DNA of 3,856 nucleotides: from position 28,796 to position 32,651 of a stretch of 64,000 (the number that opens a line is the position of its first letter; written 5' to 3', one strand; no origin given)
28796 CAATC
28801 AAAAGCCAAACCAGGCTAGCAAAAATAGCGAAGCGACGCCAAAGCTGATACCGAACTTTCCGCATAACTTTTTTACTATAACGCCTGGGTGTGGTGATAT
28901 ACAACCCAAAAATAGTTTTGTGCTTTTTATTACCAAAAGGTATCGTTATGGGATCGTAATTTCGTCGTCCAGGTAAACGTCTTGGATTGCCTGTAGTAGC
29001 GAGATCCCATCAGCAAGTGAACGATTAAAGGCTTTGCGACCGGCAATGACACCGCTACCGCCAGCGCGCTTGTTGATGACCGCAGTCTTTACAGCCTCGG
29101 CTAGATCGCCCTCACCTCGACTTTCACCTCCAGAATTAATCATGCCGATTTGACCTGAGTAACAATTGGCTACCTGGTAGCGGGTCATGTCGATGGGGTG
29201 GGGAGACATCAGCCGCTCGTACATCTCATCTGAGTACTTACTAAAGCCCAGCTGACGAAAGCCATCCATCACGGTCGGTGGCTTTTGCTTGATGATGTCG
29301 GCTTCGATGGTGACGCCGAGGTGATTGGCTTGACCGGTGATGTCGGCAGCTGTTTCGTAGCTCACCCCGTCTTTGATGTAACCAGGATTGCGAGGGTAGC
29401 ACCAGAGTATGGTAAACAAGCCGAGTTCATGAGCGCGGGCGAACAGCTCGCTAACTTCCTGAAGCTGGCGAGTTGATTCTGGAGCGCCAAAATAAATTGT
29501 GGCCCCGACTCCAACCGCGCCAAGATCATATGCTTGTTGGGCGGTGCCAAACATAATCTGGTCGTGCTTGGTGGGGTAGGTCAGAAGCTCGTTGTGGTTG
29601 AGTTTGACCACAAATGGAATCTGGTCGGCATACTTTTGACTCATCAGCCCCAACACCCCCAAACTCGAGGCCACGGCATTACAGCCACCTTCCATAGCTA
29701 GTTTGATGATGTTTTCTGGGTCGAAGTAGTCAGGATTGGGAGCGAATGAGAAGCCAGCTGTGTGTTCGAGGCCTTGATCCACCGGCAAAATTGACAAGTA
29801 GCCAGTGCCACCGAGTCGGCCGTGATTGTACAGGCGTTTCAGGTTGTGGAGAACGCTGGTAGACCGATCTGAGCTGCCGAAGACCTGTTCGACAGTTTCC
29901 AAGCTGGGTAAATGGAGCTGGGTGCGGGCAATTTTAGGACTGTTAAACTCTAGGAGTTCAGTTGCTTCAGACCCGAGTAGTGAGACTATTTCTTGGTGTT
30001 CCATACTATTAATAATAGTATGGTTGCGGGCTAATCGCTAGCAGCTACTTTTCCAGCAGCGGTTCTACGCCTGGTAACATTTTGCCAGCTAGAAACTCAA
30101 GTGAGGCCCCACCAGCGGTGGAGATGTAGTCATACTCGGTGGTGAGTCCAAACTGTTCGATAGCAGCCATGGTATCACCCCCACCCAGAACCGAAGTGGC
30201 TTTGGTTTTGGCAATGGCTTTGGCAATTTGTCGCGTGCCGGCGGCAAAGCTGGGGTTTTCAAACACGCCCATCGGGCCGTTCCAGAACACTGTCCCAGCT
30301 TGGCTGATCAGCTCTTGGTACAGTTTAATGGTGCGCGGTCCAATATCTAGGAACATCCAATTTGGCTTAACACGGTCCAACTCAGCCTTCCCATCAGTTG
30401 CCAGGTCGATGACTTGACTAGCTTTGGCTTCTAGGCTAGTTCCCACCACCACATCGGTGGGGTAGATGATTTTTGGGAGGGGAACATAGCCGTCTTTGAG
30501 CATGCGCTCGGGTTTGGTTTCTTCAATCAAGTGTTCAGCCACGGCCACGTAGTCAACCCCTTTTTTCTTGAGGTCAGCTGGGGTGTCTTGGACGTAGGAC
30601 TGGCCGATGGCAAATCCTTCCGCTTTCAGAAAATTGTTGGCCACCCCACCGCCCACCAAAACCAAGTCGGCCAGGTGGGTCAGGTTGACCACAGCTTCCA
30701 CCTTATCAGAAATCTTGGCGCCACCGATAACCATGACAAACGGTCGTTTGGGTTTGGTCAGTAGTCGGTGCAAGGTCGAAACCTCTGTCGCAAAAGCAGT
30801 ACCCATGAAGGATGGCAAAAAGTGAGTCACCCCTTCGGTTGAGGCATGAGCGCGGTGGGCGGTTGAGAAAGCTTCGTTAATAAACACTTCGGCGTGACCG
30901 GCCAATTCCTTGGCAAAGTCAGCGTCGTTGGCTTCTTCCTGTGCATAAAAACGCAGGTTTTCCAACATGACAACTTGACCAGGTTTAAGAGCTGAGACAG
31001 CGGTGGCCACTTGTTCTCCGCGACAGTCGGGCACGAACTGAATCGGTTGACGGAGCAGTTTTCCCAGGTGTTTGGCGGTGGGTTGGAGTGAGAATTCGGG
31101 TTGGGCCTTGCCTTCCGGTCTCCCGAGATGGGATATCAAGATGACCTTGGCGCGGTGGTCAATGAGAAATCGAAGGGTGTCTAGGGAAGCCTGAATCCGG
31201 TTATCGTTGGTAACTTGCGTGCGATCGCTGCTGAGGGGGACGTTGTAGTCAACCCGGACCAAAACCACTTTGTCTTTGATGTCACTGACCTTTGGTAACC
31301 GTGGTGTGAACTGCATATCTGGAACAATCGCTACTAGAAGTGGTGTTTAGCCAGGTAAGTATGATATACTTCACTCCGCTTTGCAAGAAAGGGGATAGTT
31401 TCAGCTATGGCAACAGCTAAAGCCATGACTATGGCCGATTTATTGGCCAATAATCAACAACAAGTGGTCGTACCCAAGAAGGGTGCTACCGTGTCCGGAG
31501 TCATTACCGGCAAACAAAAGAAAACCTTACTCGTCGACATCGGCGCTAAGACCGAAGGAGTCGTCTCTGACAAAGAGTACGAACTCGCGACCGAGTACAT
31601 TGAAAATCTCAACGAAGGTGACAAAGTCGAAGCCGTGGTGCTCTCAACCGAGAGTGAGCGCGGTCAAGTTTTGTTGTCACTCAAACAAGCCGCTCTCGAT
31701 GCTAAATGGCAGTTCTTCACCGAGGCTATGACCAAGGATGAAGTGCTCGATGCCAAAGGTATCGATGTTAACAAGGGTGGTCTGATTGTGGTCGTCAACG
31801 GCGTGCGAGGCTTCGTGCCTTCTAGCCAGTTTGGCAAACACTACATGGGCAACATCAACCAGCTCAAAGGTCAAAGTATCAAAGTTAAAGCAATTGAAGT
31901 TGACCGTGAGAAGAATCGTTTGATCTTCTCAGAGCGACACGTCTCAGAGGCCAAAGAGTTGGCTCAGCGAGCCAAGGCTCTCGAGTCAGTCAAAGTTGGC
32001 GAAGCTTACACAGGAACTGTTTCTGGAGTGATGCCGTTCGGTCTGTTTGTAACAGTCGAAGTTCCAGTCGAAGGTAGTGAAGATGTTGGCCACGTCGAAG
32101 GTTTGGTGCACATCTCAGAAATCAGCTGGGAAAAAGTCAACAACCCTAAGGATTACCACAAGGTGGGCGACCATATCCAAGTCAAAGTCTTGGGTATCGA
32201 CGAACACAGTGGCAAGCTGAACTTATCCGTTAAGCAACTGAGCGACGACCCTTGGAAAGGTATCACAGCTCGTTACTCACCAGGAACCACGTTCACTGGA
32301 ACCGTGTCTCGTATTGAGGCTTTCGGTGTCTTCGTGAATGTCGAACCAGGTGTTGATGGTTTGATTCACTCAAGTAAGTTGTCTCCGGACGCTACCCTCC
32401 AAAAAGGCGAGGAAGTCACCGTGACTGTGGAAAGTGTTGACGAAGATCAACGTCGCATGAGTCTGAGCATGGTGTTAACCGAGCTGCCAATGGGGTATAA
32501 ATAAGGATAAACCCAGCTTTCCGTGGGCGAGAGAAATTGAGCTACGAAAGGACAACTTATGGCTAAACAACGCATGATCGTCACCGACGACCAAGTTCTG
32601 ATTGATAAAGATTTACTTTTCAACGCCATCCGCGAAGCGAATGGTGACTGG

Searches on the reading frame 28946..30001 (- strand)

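Call 15: search_protein_families(library=pfam, proteins=[window:28946-30001:-], max_evalue=0.01)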
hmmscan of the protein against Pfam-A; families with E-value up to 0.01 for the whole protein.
window:28946-30001:- (351 aa): 1 family
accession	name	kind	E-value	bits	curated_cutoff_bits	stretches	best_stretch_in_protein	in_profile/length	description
PF01791.15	DeoC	-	4.9e-52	177.3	23.8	1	70-326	2-228/229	DeoC/LacD family aldolase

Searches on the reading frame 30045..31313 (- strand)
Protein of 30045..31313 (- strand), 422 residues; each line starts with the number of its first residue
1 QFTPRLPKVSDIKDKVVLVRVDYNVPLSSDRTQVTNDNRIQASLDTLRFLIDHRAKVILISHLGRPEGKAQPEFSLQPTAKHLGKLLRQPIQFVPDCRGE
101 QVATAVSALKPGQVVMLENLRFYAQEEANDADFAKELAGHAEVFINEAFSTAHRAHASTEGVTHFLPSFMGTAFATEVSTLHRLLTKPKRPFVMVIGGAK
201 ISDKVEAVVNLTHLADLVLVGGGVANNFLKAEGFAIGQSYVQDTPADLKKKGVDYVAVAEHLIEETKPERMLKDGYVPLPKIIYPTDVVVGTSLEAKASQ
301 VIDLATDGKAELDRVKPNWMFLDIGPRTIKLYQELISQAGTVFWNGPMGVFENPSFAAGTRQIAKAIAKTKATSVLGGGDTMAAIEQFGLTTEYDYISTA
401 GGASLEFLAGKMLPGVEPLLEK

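Call 15: search_protein_families(library=pfam, proteins=[window:30045-31313:-], max_evalue=0.01)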
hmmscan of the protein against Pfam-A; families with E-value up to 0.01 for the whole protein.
window:30045-31313:- (422 aa): 1 family
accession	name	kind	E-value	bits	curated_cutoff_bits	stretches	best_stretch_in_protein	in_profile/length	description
PF00162.24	PGK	-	1.7e-137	458.9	27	1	11-411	5-379/379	Phosphoglycerate kinase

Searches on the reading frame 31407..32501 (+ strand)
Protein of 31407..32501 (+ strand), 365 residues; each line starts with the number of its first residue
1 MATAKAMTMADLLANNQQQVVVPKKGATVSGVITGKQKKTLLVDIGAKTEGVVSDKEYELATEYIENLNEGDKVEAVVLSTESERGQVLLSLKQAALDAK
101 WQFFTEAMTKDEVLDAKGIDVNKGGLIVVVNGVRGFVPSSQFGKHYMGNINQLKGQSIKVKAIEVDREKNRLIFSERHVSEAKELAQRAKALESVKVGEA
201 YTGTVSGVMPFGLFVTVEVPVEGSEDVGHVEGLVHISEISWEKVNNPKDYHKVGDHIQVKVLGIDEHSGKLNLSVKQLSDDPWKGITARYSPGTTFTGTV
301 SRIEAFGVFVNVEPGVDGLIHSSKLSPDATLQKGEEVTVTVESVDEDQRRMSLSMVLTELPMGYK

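Call 15: search_protein_families(library=pfam, proteins=[window:31407-32501:+], max_evalue=0.01)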
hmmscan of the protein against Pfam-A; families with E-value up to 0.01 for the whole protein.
window:31407-32501:+ (365 aa): 8 families
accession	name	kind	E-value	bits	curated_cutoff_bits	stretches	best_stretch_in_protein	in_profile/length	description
PF00575.29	S1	-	3.1e-51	172.1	22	5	292-355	4-73/74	S1 RNA binding domain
PF23459.1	S1_RRP5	-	8.3e-11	42.7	27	1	291-354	2-71/72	RRP5 S1 domain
PF24685.1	OB_RRP5_4th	-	5.1e-05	23.6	31.5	1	215-269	26-76/92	RRP5 OB-fold domain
PF18614.7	RNase_II_C_S1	-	5.8e-05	23.3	26.6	0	326-354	29-57/59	RNase II-type exonuclease C-terminal S1 domain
PF13509.12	S1_2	-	0.0025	18.3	21.8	1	293-341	2-48/61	S1 domain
PF21262.3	RRP40_S1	-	0.0045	17.3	27.1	0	22-83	2-64/83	Exosome complex component RRP40, S1 domain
PF21710.3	Spt6_S1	-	0.0053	17.5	27.5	0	229-276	39-87/91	Spt6, S1/OB domain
PF08402.16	TOBE_2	-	0.0098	16.4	21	0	292-342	14-69/76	TOBE domain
